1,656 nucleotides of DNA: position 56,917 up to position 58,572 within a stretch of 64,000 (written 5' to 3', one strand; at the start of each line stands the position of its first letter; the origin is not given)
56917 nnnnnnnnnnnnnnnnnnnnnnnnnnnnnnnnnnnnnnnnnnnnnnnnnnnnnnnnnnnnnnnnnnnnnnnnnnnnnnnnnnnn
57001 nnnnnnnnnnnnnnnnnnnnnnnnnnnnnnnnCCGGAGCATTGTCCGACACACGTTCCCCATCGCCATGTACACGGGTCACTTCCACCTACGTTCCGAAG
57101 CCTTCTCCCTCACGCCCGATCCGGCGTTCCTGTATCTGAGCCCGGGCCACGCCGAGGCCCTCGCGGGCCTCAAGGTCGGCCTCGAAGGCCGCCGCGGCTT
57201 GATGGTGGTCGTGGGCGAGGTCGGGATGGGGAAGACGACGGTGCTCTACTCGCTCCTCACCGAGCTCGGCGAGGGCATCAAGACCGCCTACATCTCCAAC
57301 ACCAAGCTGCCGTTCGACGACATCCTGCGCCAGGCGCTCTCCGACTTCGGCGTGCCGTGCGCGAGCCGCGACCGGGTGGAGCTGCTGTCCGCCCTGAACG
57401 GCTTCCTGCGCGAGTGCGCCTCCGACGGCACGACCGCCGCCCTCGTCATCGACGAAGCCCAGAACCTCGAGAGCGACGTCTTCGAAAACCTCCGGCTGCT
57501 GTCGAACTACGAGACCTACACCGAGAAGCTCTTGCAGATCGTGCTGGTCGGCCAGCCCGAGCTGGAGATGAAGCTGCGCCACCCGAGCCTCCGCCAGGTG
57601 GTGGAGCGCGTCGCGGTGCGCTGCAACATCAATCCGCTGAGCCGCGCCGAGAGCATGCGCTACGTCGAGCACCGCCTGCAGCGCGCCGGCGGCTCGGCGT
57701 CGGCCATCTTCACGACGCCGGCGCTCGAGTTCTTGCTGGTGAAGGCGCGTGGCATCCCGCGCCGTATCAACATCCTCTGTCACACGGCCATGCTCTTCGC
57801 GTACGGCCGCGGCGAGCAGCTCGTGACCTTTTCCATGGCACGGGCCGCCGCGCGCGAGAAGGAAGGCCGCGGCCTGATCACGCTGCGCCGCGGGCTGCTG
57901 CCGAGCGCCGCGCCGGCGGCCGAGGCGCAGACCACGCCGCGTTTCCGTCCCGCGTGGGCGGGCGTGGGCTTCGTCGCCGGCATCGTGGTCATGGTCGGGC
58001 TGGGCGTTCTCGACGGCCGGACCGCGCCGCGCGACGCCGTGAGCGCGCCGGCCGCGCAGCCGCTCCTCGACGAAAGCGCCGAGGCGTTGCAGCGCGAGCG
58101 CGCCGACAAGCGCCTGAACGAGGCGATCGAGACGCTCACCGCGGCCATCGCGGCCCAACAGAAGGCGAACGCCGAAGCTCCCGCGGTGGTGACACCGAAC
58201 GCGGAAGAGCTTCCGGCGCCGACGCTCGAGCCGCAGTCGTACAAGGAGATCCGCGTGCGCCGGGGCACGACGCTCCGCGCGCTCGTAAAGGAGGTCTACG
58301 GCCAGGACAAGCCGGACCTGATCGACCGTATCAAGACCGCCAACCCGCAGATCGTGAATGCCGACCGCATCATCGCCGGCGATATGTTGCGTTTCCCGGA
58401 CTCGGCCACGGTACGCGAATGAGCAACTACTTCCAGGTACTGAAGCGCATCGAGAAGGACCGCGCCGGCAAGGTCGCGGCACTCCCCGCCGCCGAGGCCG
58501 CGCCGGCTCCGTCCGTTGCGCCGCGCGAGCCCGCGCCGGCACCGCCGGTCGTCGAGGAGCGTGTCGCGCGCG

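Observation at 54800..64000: Exopolysaccharide locus resembling PEP-CTERM/exosortase-associated EPS systems (Wza-like, Wzz-like, GspA-like ATPase, pseudo-kinase, priming transferase) without an exosortase in the window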

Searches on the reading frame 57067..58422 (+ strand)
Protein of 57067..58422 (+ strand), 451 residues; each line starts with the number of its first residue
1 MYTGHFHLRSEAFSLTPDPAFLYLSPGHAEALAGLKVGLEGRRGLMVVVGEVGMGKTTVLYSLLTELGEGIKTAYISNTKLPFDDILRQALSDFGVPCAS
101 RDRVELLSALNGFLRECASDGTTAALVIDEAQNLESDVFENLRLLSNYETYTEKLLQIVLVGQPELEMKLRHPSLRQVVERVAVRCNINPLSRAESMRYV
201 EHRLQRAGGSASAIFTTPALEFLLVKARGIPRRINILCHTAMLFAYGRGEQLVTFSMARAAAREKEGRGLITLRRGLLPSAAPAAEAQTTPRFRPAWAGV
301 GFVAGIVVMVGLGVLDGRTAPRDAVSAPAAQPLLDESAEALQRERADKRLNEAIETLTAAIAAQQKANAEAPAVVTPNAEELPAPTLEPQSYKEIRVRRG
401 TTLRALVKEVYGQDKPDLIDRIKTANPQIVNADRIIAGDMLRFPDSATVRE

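Call 7: search_protein_families(library=ncbifam, proteins=[window:57067-58422:+], max_evalue=0.001)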
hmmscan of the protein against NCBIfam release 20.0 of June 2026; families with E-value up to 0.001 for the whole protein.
window:57067-58422:+ (451 aa): 2 families
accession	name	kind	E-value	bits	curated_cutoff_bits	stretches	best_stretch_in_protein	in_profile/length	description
TIGR03015.1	pepcterm_ATPase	hypoth_equivalog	7.2e-77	258.4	324.5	1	1-257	1-258/269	XrtA/PEP-CTERM system-associated ATPase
NF041000.1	ATPase_ComGA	equivalog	0.0003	19.9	300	1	39-68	124-153/267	competence type IV pilus ATPase ComGA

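Call 8: search_protein_families(library=pfam, proteins=[window:57067-58422:+], max_evalue=0.001)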
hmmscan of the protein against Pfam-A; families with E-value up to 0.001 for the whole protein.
window:57067-58422:+ (451 aa): 3 families
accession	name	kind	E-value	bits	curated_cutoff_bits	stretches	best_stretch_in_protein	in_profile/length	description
PF13401.12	AAA_22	-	1.8e-27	96.7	27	1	42-168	4-128/130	AAA domain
PF13191.12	AAA_16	-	9.2e-08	33.2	32.6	1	40-147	21-157/167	AAA ATPase domain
PF09848.15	SLFN-g3_helicase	-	0.00015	21.7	24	1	45-142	3-101/354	Schlafen group 3, DNA/RNA helicase domain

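Call 15: find_homologous_proteins(query=window:57067-58422:+, max_evalue=0.00001)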
Query window:57067-58422:+ (451 aa): 2054 proteins with E <= 0.00001 among 8000 candidates; the best 120 are listed.
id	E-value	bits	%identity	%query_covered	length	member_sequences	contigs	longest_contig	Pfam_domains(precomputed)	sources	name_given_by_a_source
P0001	4.9e-290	979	100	100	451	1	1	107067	PF13401.13,PF13191.13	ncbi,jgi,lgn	ncbi:MAG TPA: AAA family ATPase [Candidatus Binatia bacterium]|jgi:general secretion pathway protein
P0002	1.7e-267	905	92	100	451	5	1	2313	PF13401.13,PF09848.16,PF13191.13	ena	-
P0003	8.6e-254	860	87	100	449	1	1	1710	PF13401.13,PF13191.13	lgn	-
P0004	1.3e-252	856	86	100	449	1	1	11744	PF13401.13,PF13191.13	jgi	jgi:general secretion pathway protein A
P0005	3.9e-226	769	79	100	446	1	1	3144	PF13401.13,PF13191.13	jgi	jgi:type II secretory pathway predicted ATPase ExeA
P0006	5.1e-222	755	78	100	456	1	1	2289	PF13401.13,PF13191.13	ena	-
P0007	1.0e-205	702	74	99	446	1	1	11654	PF13401.13,PF13191.13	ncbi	-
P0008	2.5e-199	681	71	100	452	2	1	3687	PF13401.13,PF13191.13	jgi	jgi:general secretion pathway protein A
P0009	2.7e-198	677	69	100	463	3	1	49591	PF13401.13,PF13191.13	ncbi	-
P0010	1.0e-193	662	69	100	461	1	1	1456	PF13401.13,PF13191.13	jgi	jgi:general secretion pathway protein A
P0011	6.0e-193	660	69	99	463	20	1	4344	PF13401.13,PF13191.13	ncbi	-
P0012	6.6e-192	656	67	100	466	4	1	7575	PF13401.13,PF07728.21,PF13191.13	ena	-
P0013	4.3e-189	647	68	100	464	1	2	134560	PF13401.13,PF13191.13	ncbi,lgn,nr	ncbi:MAG: AAA family ATPase [Deltaproteobacteria bacterium]|nr:AAA family ATPase [Deltaproteobacteri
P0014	2.0e-188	645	66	100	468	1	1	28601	PF13401.13,PF13191.13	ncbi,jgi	jgi:type II secretory pathway predicted ATPase ExeA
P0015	2.5e-188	644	66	100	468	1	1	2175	PF13401.13,PF13191.13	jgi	jgi:type II secretory pathway predicted ATPase ExeA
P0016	5.3e-177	607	59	99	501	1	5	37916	PF13401.13,PF13191.13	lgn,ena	-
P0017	6.1e-153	528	58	99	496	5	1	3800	PF13401.13,PF13191.13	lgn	-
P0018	3.0e-152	526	58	99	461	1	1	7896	PF13401.13,PF13191.13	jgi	jgi:general secretion pathway protein A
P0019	1.6e-142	494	64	81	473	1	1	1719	PF13401.13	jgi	jgi:nucleoid-associated protein YgaU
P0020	9.4e-142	491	55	98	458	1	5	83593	PF13401.13,PF13191.13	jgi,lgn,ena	-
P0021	3.9e-141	489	55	100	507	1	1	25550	PF13401.13,PF13191.13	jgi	jgi:type II secretory pathway predicted ATPase ExeA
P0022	5.6e-141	489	55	98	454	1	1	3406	PF13401.13,PF13191.13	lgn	-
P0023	1.4e-140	487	55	98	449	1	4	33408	PF13401.13,PF13191.13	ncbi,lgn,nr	ncbi:MAG: AAA family ATPase [Deltaproteobacteria bacterium]|nr:AAA family ATPase [Deltaproteobacteri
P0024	1.7e-140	487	54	98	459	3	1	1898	PF13401.13,PF13191.13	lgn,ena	-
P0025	7.8e-140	485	54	98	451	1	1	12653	PF13401.13,PF13191.13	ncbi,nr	ncbi:MAG: AAA family ATPase [Deltaproteobacteria bacterium]|nr:AAA family ATPase [Deltaproteobacteri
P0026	2.5e-139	483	55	99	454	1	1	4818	PF13401.13,PF13191.13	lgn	-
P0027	5.0e-139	482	55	98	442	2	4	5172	PF13401.13,PF13191.13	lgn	-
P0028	8.1e-139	481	71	61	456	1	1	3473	PF13401.13,PF13191.13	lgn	-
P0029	1.9e-138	480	55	98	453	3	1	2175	PF13401.13,PF13191.13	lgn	-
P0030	2.9e-138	480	56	98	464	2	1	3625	PF13401.13,PF13191.13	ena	-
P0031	5.7e-138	479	55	98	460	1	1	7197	PF13401.13,PF13191.13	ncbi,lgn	-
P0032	1.1e-137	478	53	98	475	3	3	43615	PF13401.13,PF13191.13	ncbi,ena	-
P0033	2.2e-137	477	53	98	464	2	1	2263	PF13401.13,PF13191.13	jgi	jgi:general secretion pathway protein A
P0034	2.4e-137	477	54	98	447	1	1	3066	PF13401.13,PF13191.13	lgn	-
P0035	3.2e-137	476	54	99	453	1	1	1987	PF13401.13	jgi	jgi:general secretion pathway protein A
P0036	7.4e-137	475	54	99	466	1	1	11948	PF13401.13,PF13191.13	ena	-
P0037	8.0e-137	475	55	98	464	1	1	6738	PF13401.13,PF13191.13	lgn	-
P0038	8.9e-137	475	53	98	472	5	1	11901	PF13401.13,PF13191.13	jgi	jgi:general secretion pathway protein A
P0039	1.1e-136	474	54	100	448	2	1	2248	PF13401.13,PF13191.13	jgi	-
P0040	1.2e-136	474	55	98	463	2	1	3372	PF13401.13,PF13191.13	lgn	-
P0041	1.5e-136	474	51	98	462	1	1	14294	PF13401.13,PF13191.13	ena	-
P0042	1.6e-136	474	54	98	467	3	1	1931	PF13401.13,PF13191.13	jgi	jgi:general secretion pathway protein A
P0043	4.4e-136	472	71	61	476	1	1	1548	PF13401.13,PF13191.13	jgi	-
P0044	5.9e-136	472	55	98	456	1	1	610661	PF13401.13,PF13191.13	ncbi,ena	-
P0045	6.6e-136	472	53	98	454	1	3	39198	PF13401.13,PF13191.13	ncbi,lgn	-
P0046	2.1e-135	470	53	98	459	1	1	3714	PF13401.13,PF13191.13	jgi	jgi:general secretion pathway protein A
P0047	5.4e-135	469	53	98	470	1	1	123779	PF13401.13,PF13191.13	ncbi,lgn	-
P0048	2.0e-134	467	53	99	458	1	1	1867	PF13401.13,PF13191.13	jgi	jgi:general secretion pathway protein A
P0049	2.5e-134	467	53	98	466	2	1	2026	PF13401.13,PF13191.13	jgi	-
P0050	5.0e-134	466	53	98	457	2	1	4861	PF13401.13,PF13191.13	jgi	jgi:general secretion pathway protein A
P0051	1.9e-133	464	71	63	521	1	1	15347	PF13401.13,PF09848.16,PF13191.13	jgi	jgi:general secretion pathway protein A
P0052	4.0e-133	463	51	99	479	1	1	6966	PF13401.13,PF13191.13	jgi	jgi:general secretion pathway protein A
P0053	6.1e-133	462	50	99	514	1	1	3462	PF13401.13,PF13191.13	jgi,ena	-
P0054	1.3e-130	454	71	61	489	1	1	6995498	PF13401.13,PF13191.13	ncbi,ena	-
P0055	5.8e-129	449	53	99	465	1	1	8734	PF13604.13,PF13245.13,PF13401.13,PF09848.16,PF13191.13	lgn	-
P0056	3.0e-128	447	52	99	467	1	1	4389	PF13401.13,PF09848.16,PF13191.13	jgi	-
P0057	9.9e-128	445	63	69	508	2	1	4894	PF13401.13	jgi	-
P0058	1.4e-126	441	50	98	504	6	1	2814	PF13401.13,PF13191.13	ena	-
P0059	1.2e-125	438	50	99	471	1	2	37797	PF13401.13,PF09848.16,PF13191.13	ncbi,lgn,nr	ncbi:MAG: AAA family ATPase [Deltaproteobacteria bacterium]|nr:AAA family ATPase [Deltaproteobacteri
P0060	5.3e-125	436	67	59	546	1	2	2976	PF13401.13,PF13191.13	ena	-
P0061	6.3e-125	436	67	59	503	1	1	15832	PF13604.13,PF13401.13,PF09848.16,PF13191.13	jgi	jgi:general secretion pathway protein A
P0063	1.1e-120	422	67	58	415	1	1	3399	PF13401.13,PF13191.13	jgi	jgi:type II secretory pathway predicted ATPase ExeA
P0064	3.6e-120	420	50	99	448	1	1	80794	PF13401.13,PF09848.16,PF13191.13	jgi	jgi:general secretion pathway protein A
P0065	1.8e-117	411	49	98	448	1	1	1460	PF13401.13,PF13191.13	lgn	-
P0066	6.7e-117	409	62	61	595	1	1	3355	PF13401.13,PF13191.13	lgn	-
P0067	1.0e-116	409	54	82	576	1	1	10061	PF13401.13,PF13191.13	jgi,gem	-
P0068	5.0e-116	406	48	100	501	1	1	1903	PF13401.13,PF13191.13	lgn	-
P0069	7.5e-116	406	63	70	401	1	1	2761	PF00437.27,PF13401.13,PF09848.16,PF13191.13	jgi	jgi:general secretion pathway protein A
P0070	5.7e-115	403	48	98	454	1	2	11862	PF13401.13,PF13191.13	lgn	-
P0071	7.2e-115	403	49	97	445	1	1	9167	PF13401.13,PF13191.13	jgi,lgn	jgi:type II secretory pathway predicted ATPase ExeA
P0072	7.8e-115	402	69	59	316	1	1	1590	PF13401.13,PF13191.13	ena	-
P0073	8.8e-115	402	62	64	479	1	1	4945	PF13401.13,PF09848.16,PF13191.13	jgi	jgi:general secretion pathway protein A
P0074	3.8e-114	400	64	57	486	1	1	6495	PF13401.13,PF09848.16,PF13191.13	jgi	jgi:general secretion pathway protein A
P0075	5.2e-114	400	65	61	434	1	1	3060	PF13401.13,PF13191.13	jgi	jgi:type II secretory pathway predicted ATPase ExeA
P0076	7.1e-114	399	50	96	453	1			PF13401.13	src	-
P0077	7.8e-114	399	64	57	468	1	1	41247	PF13401.13,PF13191.13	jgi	jgi:general secretion pathway protein A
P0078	8.2e-114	399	59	60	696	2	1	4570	PF13401.13,PF13191.13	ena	-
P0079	9.4e-114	399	49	96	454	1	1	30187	PF13401.13,PF13191.13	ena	-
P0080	1.0e-113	399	59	70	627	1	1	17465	PF13401.13,PF13191.13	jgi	jgi:type II secretory pathway predicted ATPase ExeA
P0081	1.2e-113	398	63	70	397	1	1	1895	PF00437.27,PF13401.13,PF13191.13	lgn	-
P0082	1.6e-113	398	49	98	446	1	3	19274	PF13401.13,PF13191.13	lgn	-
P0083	3.6e-113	397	64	57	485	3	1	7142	PF13401.13,PF13191.13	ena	-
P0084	4.7e-113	397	65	57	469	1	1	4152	PF13401.13,PF13191.13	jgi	jgi:general secretion pathway protein A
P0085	4.7e-113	397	58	70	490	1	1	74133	PF13401.13,PF13191.13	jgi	jgi:type II secretory pathway predicted ATPase ExeA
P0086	1.6e-112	395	47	99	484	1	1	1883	PF13604.13,PF13401.13,PF13191.13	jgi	jgi:general secretion pathway protein A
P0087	2.2e-112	394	66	62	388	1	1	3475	PF00437.27,PF13604.13,PF13401.13,PF09848.16,PF13191.13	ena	-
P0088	2.2e-112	394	65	62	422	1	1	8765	PF00437.27,PF13401.13,PF09848.16,PF13191.13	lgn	-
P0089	2.9e-112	394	55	82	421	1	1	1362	PF13401.13,PF13191.13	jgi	jgi:general secretion pathway protein A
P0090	4.3e-112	393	57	71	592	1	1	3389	PF13401.13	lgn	-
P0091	1.2e-111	392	61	62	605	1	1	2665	PF13401.13,PF13191.13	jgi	-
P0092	1.3e-111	392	55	76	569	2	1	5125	PF13401.13,PF13191.13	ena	-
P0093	1.5e-110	388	55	73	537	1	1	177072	PF13401.13,PF13191.13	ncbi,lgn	-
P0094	1.8e-110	388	46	98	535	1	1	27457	PF13401.13,PF13191.13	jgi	jgi:general secretion pathway protein A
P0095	1.9e-110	388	58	70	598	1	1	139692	PF13401.13,PF13191.13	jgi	jgi:general secretion pathway protein A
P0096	7.0e-110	386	62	57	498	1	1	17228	PF13401.13,PF13191.13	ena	-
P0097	1.1e-109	385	61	57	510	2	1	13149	PF13401.13,PF13191.13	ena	-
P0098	1.2e-109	385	63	58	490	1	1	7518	PF13401.13,PF13191.13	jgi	jgi:general secretion pathway protein A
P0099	1.5e-109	385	60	59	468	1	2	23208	PF13401.13,PF13191.13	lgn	-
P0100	1.5e-109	385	49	99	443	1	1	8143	PF13401.13,PF13191.13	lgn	-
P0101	1.5e-109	385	62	59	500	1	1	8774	PF13401.13,PF13191.13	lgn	-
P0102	2.6e-109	384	63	61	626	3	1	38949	PF13401.13,PF13191.13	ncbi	-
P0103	3.1e-109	384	45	99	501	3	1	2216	PF13401.13,PF13191.13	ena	-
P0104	3.4e-109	384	50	96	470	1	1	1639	PF13401.13,PF09848.16,PF13191.13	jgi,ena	-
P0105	3.5e-109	384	56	73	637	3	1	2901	PF13401.13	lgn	-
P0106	4.7e-109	383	63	61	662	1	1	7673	PF13401.13,PF13191.13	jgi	jgi:type II secretory pathway predicted ATPase ExeA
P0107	5.3e-109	383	55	73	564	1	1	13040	PF13401.13,PF09848.16,PF13191.13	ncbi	-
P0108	6.3e-109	383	53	84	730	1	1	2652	PF13401.13,PF13191.13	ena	-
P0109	6.5e-109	383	54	77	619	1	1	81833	PF13401.13,PF13191.13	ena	-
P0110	7.8e-109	383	56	71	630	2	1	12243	PF13401.13,PF13191.13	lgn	-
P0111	1.0e-108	382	65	61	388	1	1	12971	PF00437.27,PF13401.13,PF09848.16,PF13191.13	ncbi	ncbi:MAG: ExeA family protein [Candidatus Binatia bacterium]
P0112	1.1e-108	382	64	61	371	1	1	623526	PF13401.13,PF09848.16,PF13191.13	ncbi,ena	-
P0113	7.1e-108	379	59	59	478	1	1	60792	PF13401.13,PF13191.13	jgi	jgi:general secretion pathway protein A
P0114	1.1e-107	379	57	71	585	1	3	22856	PF13401.13,PF13191.13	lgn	-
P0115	1.5e-107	378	55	71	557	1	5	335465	PF13401.13,PF13191.13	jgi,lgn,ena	jgi:type II secretory pathway predicted ATPase ExeA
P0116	2.4e-107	378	65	61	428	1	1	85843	PF13401.13,PF13191.13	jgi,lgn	-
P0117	2.9e-107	377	60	59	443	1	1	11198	PF13604.13,PF13401.13,PF13191.13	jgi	jgi:general secretion pathway protein A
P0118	8.6e-107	376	57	65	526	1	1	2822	PF13401.13,PF13191.13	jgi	jgi:general secretion pathway protein A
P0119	9.0e-107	376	55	72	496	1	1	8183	PF13604.13,PF13401.13,PF13191.13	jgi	jgi:type II secretory pathway predicted ATPase ExeA/phage tail protein X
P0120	1.2e-106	375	61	59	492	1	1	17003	PF13401.13,PF13191.13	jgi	jgi:general secretion pathway protein A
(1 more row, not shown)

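Call 18: find_encoding_contigs(protein=P0001, flank=10000, max_places=4)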
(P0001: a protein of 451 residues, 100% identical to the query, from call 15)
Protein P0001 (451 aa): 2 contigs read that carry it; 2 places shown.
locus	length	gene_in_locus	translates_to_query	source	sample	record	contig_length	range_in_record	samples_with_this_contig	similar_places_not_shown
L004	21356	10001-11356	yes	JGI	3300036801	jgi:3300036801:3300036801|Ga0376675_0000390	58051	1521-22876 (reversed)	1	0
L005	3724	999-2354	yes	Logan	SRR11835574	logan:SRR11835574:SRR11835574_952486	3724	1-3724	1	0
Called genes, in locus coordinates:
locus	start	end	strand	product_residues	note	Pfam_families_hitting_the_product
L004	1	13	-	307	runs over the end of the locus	PF00296:Bac_luciferase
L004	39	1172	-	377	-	PF01436:NHL (faint), PF03022:MRJP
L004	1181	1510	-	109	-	PF01906:YbjQ_1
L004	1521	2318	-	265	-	-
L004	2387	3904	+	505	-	PF02646:RmuC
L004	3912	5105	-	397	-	PF02515:CoA_transf_3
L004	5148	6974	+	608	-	PF01964:ThiC_Rad_SAM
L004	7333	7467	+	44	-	-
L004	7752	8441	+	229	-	PF02563:Poly_export, PF10531:SLBB, PF22461:SLBB_2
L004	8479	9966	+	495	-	-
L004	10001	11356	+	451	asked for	PF13191:AAA_16, PF13401:AAA_22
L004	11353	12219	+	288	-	-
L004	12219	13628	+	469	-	PF13727:CoA_binding_3, PF02397:Bac_transf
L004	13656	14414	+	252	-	PF13641:Glyco_tranf_2_3 (weak), PF00535:Glycos_transf_2, PF10111:Glyco_tranf_2_2 (weak)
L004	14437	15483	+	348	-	PF01408:GFO_IDH_MocA, PF02894:GFO_IDH_MocA_C, PF22725:GFO_IDH_MocA_C3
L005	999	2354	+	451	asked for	PF13191:AAA_16, PF13401:AAA_22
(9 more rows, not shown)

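Call 19: find_encoding_contigs(protein=P0013, flank=10000, max_places=3)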
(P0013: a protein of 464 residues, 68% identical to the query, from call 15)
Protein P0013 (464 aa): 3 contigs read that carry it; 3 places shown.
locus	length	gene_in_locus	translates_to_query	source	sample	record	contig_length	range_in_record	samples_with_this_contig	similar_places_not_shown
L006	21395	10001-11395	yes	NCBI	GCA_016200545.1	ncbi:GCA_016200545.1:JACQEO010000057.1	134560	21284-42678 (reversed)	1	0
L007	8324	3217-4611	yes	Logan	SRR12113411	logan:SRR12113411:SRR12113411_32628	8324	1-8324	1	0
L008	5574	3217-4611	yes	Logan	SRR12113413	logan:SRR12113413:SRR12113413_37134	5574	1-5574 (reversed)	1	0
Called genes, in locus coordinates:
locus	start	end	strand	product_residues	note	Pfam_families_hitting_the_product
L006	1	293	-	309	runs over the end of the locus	PF00296:Bac_luciferase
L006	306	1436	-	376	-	PF01436:NHL (faint), PF03022:MRJP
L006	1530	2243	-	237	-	-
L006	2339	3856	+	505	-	PF02646:RmuC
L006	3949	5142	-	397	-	PF02515:CoA_transf_3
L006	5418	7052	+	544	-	PF01964:ThiC_Rad_SAM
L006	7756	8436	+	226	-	PF02563:Poly_export, PF10531:SLBB, PF22461:SLBB_2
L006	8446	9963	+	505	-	-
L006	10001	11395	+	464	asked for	PF13191:AAA_16, PF13401:AAA_22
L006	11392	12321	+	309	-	-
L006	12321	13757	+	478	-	PF13727:CoA_binding_3, PF02397:Bac_transf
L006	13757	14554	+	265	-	PF13641:Glyco_tranf_2_3 (weak), PF00535:Glycos_transf_2, PF10111:Glyco_tranf_2_2 (weak)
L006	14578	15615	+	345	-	PF01408:GFO_IDH_MocA, PF02894:GFO_IDH_MocA_C, PF22725:GFO_IDH_MocA_C3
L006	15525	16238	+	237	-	PF25084:LbH_EIF2B, PF00132:Hexapep, PF14602:Hexapep_2 (faint), PF25087:GMPPB_C (weak), PF00132:Hexapep (weak)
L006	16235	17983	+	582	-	-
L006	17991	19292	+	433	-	PF01266:DAO (weak), PF13450:NAD_binding_8, PF01593:Amino_oxidase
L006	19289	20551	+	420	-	PF01041:DegT_DnrJ_EryC1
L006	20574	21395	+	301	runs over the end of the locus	PF01522:Polysacc_deac_1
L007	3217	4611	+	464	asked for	PF13191:AAA_16, PF13401:AAA_22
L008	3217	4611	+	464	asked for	PF13191:AAA_16, PF13401:AAA_22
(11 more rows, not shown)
